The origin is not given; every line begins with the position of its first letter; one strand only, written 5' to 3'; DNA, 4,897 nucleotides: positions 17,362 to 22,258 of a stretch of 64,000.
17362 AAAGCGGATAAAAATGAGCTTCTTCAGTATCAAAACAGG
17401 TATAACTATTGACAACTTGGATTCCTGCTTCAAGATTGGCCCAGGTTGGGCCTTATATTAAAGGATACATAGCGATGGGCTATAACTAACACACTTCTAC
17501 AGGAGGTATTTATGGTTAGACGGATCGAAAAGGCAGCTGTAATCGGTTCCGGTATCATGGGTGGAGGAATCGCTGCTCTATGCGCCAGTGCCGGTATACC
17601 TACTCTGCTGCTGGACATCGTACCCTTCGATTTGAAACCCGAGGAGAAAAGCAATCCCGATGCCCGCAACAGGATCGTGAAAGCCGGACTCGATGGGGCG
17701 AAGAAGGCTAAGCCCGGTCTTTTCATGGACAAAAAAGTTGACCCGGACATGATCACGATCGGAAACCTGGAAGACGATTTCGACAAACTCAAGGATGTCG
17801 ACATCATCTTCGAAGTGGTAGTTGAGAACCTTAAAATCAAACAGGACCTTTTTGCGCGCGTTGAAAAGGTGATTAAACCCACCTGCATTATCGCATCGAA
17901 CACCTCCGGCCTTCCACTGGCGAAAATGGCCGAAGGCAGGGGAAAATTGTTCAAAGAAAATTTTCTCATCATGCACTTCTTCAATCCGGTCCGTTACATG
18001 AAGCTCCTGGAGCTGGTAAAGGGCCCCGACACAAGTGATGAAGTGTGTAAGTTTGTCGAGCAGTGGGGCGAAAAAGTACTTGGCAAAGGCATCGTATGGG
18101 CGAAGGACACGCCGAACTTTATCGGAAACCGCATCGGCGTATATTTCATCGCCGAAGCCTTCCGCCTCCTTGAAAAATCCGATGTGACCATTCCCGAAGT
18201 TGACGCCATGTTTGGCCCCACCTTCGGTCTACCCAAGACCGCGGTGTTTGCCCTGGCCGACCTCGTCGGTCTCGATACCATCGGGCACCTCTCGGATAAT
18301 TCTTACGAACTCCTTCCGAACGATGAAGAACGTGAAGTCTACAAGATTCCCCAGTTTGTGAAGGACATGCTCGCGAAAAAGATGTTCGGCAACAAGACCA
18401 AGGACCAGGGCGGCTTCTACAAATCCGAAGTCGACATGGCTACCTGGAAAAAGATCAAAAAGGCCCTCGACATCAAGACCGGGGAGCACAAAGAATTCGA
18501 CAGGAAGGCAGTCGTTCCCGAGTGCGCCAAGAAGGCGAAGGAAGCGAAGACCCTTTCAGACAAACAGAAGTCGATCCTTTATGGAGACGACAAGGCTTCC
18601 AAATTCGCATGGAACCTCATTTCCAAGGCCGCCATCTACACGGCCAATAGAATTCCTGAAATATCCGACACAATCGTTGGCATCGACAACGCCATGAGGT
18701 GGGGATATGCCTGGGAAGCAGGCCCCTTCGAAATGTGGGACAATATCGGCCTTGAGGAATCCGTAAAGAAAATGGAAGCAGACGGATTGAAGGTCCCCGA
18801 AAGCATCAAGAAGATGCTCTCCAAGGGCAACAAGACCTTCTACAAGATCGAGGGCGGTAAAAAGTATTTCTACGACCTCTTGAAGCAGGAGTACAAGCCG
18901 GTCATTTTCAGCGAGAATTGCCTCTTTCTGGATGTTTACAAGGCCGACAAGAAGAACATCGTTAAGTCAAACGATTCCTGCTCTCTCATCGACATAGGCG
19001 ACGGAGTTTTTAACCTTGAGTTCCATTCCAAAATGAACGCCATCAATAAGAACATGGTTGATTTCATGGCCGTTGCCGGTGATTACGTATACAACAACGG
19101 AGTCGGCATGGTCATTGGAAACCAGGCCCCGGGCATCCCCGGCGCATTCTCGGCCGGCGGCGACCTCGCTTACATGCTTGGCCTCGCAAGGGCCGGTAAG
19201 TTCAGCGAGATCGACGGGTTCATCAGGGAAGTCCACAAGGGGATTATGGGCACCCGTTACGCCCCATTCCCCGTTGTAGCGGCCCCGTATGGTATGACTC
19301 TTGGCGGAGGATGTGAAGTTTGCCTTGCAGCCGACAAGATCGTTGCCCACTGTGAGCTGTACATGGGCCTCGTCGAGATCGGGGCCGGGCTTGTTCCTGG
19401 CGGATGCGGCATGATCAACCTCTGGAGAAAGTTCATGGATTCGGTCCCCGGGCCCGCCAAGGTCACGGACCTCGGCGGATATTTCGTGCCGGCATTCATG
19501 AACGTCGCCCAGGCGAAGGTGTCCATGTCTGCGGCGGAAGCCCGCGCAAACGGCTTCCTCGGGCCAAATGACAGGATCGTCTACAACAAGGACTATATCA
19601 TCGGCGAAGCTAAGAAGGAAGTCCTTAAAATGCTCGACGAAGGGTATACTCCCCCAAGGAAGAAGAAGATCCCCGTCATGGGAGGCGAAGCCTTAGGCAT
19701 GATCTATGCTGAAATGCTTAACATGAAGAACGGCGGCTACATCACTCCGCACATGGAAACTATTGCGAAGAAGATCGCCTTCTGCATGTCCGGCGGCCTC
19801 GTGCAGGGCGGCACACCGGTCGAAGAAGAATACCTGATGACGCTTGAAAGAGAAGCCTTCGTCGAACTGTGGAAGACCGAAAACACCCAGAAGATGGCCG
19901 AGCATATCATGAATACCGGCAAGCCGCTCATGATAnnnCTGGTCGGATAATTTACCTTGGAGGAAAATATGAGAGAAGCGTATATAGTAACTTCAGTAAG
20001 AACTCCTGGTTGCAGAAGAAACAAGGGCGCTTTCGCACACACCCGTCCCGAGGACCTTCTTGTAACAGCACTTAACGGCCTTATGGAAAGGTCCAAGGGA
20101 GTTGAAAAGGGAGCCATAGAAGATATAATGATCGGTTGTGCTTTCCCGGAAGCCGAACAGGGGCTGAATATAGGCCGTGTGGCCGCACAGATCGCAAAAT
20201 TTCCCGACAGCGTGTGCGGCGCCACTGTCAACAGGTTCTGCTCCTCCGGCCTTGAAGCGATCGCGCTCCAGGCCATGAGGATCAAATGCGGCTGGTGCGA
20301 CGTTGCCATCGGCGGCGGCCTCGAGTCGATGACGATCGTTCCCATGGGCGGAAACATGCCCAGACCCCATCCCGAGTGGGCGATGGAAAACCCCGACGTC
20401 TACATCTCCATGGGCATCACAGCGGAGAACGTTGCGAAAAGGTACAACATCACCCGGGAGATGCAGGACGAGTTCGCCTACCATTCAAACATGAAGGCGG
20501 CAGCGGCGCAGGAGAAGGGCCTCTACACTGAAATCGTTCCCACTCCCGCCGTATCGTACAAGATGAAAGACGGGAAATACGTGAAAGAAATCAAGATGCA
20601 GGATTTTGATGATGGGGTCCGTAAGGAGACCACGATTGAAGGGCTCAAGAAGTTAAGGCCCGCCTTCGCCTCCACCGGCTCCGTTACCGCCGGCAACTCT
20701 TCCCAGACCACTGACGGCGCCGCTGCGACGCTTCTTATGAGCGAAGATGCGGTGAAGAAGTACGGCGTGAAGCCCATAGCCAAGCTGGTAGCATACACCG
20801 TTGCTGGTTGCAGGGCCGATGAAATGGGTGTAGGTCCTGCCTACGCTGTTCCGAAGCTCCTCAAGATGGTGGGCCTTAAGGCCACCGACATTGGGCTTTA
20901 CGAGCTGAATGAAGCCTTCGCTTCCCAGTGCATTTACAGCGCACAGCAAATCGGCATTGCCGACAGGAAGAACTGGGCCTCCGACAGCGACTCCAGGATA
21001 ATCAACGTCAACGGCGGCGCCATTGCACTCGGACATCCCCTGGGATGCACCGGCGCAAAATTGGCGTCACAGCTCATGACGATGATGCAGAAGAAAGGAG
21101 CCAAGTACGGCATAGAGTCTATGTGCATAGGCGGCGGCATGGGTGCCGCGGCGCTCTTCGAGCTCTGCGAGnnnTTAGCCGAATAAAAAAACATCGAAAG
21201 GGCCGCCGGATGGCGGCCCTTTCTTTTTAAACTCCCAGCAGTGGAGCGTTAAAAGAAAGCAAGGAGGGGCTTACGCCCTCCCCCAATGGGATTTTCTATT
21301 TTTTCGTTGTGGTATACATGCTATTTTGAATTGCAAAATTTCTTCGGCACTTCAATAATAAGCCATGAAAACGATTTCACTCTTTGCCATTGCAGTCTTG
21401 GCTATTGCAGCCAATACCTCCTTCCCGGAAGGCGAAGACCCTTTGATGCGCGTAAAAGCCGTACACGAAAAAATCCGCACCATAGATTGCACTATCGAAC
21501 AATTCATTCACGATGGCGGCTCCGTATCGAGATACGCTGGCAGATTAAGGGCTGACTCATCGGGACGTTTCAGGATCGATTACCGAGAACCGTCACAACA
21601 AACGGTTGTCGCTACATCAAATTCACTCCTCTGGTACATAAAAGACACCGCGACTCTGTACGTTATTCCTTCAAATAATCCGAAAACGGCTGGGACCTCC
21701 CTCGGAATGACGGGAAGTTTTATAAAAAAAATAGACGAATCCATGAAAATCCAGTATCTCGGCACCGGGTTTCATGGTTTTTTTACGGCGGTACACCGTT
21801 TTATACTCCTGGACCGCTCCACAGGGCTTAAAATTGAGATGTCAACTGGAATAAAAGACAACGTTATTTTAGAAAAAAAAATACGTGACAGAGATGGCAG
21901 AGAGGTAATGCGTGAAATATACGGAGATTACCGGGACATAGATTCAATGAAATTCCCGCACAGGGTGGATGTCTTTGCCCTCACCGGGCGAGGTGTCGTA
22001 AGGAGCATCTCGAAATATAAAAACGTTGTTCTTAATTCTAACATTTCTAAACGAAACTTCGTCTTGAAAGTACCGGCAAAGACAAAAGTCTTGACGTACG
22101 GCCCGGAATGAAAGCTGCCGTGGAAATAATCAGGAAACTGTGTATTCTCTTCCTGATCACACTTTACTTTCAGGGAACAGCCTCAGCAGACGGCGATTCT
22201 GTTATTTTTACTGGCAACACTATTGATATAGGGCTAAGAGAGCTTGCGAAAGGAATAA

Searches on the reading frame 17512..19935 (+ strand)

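Call 24: search_protein_families(library=pfam, proteins=[window:17512-19935:+], max_evalue=1)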
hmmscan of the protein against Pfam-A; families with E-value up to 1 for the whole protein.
window:17512-19935:+ (808 aa): 5 families
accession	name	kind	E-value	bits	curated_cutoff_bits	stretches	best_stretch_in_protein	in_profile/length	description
PF02737.24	3HCDH_N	-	1.1e-44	153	22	1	7-199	1-179/180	3-hydroxyacyl-CoA dehydrogenase, NAD binding domain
PF00725.27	3HCDH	-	7.9e-19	68.4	22.1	2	203-304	2-96/97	3-hydroxyacyl-CoA dehydrogenase, C-terminal domain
PF00378.25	ECH_1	-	5.5e-13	49.3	27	1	497-640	4-143/251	Enoyl-CoA hydratase/isomerase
PF16113.10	ECH_2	-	2.2e-09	37.7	27.2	1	499-634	3-136/335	Enoyl-CoA hydratase/isomerase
PF20434.5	BD-FAE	-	0.14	12.1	26.8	1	489-561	40-111/215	BD-FAE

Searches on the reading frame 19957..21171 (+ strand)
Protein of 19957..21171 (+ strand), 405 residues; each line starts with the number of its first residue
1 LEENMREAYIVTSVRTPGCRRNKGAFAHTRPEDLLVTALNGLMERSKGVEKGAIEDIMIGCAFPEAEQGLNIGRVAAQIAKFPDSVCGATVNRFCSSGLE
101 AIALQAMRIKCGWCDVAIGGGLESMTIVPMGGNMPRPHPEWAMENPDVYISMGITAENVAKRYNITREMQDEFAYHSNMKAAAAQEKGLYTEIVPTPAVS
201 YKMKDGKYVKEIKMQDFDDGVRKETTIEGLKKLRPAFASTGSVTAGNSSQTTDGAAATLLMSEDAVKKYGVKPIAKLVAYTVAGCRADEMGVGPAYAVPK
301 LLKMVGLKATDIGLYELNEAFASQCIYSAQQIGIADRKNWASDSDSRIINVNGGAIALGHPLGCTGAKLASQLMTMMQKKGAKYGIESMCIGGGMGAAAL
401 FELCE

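Call 10: search_protein_families(library=pfam, proteins=[window:19957-21171:+], max_evalue=0.01)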
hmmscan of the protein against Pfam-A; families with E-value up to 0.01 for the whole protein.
window:19957-21171:+ (405 aa): 3 families
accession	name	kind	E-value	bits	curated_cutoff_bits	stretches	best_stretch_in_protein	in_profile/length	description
PF00108.29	Thiolase_N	-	1.4e-63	215.1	26.4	1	9-264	2-260/260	Thiolase, N-terminal domain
PF02803.24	Thiolase_C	-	2.9e-42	143.6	27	1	272-402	2-122/123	Thiolase, C-terminal domain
PF00109.32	ketoacyl-synt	-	0.0024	17.9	20.8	1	94-126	173-205/252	Beta-ketoacyl synthase, N-terminal domain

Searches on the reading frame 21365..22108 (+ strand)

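Call 10: search_protein_families(library=pfam, proteins=[window:21365-22108:+], max_evalue=0.01)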
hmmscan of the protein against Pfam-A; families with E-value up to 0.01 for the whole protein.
window:21365-22108:+ (248 aa): 2 families
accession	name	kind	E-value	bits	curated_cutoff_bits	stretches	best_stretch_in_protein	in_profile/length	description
PF03548.22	LolA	-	5e-05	23.5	23.6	1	36-127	2-94/165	Outer membrane lipoprotein carrier protein LolA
PF14125.13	DUF4292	-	0.00084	19.5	23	1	145-241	114-207/209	Domain of unknown function (DUF4292)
